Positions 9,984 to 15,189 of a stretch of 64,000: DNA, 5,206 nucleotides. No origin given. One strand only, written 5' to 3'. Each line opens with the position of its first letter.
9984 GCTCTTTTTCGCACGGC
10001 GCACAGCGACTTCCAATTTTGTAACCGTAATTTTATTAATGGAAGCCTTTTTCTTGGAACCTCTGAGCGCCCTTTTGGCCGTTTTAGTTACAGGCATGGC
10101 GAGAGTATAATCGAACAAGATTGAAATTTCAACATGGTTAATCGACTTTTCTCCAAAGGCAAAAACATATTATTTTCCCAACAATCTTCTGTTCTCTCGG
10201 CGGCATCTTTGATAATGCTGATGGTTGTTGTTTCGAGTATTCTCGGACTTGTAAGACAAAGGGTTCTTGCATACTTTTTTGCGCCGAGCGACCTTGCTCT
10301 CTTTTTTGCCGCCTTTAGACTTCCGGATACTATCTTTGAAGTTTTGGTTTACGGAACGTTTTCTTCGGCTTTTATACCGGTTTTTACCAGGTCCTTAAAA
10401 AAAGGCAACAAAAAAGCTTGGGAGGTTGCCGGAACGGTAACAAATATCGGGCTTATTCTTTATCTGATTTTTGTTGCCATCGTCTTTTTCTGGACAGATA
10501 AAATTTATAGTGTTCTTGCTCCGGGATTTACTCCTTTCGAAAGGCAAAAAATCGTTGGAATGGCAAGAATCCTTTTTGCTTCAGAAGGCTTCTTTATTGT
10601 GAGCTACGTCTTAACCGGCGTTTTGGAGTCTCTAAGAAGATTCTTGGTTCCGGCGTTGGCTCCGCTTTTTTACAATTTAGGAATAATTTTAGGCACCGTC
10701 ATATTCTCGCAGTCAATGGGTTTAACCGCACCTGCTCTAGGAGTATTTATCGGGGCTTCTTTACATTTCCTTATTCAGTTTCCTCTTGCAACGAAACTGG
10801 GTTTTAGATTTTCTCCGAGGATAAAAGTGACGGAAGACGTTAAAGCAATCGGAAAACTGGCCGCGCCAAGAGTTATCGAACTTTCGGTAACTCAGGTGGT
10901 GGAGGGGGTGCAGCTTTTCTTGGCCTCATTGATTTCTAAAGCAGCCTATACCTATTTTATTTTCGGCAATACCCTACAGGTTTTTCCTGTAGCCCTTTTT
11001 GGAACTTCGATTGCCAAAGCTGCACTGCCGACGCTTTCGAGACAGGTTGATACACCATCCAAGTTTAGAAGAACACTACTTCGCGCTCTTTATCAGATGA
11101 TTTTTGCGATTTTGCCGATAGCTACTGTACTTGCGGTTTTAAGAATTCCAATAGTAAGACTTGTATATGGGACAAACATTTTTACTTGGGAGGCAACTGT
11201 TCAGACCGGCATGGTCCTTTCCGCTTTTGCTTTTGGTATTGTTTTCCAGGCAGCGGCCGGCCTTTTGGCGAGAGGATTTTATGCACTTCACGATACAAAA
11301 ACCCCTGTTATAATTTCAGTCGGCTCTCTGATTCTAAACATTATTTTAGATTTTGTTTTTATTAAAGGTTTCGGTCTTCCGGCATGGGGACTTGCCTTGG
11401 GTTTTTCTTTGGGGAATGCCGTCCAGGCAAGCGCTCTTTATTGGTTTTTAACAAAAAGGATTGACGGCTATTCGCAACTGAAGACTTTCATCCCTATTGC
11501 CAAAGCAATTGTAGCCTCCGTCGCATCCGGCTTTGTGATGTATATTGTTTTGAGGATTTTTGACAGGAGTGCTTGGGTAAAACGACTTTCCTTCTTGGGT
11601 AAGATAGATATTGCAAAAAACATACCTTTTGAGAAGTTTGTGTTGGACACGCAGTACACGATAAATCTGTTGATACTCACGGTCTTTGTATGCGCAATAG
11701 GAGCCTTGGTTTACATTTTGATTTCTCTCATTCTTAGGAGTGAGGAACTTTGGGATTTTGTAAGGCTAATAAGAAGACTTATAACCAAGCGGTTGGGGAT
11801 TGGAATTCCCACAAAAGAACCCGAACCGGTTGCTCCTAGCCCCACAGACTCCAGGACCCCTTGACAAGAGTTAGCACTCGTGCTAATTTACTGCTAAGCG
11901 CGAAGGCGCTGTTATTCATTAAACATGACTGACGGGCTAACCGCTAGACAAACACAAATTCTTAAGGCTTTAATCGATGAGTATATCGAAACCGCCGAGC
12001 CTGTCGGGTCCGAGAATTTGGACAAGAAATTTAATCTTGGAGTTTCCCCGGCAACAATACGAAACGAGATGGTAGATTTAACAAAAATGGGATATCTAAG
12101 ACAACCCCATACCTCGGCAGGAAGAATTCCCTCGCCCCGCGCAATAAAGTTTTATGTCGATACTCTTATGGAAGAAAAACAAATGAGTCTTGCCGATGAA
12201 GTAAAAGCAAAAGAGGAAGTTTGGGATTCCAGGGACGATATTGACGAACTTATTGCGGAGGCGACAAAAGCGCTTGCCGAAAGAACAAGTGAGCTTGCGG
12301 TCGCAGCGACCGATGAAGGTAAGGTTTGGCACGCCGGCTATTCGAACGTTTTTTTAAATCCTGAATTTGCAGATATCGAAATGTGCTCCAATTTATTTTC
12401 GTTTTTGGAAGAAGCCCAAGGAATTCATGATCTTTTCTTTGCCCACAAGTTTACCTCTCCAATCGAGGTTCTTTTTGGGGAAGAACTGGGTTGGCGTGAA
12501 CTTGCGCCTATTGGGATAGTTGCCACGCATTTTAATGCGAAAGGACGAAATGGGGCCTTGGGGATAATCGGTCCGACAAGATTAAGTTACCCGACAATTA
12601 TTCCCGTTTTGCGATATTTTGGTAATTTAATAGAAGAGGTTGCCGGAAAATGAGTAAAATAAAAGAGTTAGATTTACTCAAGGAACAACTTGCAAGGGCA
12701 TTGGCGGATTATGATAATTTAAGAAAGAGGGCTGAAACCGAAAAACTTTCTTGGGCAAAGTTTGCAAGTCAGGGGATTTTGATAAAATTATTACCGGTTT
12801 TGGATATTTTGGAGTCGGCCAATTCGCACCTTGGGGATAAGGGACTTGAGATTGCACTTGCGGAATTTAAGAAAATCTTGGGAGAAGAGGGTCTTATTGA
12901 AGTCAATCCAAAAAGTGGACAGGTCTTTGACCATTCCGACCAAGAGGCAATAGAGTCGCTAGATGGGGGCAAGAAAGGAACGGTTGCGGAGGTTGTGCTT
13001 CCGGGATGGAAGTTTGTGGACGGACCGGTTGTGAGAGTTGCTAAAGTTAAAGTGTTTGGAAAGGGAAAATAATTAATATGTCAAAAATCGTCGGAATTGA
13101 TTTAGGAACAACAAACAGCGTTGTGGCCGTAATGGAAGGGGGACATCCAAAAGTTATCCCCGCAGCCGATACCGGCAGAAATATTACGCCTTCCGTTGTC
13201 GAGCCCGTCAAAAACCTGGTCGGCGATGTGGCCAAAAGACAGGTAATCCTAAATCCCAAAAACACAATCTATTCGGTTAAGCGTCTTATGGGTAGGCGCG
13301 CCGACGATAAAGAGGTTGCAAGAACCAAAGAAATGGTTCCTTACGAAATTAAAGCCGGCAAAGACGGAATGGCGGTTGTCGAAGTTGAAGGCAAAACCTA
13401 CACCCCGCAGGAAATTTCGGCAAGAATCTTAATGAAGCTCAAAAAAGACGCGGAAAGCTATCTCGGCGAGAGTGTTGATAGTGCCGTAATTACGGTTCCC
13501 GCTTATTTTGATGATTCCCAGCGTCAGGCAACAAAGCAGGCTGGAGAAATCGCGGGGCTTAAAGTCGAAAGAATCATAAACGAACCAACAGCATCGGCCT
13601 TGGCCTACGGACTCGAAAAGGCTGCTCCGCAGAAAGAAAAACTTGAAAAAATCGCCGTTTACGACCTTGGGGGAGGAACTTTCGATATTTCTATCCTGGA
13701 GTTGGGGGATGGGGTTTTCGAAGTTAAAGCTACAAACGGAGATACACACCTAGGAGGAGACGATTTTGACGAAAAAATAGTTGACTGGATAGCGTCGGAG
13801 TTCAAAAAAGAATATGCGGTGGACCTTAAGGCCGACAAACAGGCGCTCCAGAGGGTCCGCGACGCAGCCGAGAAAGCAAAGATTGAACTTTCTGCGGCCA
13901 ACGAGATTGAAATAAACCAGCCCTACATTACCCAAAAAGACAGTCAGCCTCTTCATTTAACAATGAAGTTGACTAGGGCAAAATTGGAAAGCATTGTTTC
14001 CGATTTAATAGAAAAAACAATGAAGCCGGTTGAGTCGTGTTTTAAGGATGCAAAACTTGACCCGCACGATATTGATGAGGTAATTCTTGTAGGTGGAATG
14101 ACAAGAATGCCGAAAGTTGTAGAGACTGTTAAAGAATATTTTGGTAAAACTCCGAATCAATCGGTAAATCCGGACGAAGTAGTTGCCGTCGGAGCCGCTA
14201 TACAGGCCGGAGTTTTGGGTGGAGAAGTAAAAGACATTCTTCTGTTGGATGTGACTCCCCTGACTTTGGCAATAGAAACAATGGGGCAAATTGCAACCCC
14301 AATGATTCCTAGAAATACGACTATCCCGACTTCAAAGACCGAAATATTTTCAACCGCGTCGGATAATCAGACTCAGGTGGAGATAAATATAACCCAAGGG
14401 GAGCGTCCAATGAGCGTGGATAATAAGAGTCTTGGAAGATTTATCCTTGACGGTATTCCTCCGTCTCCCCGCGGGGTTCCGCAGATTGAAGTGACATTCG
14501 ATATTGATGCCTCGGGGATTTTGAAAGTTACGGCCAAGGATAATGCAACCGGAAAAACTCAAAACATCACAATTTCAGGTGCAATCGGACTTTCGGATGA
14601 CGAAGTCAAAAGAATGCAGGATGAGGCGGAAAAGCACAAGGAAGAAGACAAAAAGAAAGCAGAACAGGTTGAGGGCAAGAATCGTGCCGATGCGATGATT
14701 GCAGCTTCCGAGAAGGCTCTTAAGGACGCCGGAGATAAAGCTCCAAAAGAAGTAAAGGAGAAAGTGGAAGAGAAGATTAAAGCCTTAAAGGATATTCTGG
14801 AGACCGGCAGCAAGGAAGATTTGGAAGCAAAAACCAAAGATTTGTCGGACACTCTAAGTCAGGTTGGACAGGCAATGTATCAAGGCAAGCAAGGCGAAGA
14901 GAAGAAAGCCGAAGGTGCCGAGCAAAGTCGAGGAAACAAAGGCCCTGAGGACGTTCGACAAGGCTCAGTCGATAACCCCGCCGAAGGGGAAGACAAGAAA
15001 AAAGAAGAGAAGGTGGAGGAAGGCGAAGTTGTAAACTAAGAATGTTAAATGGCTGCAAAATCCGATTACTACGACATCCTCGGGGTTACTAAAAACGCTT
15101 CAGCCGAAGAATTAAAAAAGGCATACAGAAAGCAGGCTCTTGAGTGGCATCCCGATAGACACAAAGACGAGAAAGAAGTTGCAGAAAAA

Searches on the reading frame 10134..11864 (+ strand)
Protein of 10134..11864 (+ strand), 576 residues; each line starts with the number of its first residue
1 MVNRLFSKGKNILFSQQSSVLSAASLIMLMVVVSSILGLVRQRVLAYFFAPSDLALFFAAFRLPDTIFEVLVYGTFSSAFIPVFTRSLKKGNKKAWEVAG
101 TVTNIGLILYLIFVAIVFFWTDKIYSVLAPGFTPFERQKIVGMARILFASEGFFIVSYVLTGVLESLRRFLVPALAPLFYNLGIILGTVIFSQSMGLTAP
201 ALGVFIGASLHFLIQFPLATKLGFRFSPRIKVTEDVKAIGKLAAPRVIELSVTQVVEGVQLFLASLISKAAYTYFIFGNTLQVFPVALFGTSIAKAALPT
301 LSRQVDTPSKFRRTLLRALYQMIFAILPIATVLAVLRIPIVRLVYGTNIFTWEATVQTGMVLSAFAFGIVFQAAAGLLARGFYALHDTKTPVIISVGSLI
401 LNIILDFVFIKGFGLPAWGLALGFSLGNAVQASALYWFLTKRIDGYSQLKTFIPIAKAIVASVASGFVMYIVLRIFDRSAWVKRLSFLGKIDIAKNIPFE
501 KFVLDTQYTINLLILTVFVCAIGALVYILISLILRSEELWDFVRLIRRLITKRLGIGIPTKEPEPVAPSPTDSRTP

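Call 76: search_protein_families(library=pfam, proteins=[window:10134-11864:+], max_evalue=0.0001)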
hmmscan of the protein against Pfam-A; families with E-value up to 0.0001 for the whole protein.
window:10134-11864:+ (576 aa): 3 families
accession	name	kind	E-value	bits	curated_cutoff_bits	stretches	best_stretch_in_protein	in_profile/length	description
PF03023.19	MurJ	-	1.4e-74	251.8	27.4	1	46-477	3-437/451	Lipid II flippase MurJ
PF13440.11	Polysacc_synt_3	-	8.1e-10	38.8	23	1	257-348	196-287/293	Polysaccharide biosynthesis protein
PF01554.23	MatE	-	4.1e-05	23.8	24.9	0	283-408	39-161/161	MatE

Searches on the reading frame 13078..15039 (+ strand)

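Call 76: search_protein_families(library=pfam, proteins=[window:13078-15039:+], max_evalue=0.0001)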
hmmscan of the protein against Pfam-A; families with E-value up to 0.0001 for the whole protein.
window:13078-15039:+ (653 aa): 2 families
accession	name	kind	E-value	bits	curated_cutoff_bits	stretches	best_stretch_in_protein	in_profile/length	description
PF00012.26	HSP70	-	1.2e-245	816.7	20.6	1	4-602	1-599/599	Hsp70 protein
PF06723.19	MreB_Mbl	-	3.5e-14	52.8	27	1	115-375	75-317/327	MreB/Mbl protein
